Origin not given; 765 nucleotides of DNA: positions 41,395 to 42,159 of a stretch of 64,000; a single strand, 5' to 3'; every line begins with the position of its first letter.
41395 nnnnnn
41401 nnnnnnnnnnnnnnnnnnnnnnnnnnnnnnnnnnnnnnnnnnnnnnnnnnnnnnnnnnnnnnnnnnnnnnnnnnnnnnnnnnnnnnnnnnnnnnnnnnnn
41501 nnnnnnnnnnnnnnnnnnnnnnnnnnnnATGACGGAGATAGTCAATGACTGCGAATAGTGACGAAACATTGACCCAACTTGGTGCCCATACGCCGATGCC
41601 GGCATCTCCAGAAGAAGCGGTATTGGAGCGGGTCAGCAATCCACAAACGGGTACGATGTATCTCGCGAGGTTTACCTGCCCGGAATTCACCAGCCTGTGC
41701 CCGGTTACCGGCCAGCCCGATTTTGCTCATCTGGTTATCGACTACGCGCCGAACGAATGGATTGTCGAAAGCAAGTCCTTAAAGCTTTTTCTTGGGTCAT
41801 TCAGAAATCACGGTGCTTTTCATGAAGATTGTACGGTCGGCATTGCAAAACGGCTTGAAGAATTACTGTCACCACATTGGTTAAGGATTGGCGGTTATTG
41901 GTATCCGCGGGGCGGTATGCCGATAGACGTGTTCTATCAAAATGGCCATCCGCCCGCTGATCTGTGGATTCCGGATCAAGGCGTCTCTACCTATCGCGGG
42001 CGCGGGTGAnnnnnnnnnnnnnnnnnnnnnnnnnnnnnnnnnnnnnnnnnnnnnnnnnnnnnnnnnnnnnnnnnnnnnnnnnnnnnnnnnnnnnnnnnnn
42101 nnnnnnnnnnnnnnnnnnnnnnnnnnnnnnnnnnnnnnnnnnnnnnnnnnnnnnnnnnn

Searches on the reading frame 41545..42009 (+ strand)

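Call 24: search_protein_families(library=pfam, proteins=[window:41545-42009:+], max_evalue=0.00001)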
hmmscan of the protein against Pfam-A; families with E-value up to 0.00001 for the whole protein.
window:41545-42009:+ (154 aa): 1 family
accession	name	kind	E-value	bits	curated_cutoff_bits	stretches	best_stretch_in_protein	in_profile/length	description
PF14489.11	QueF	-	8.1e-31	106.5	27.3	1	58-136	1-79/81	QueF-like protein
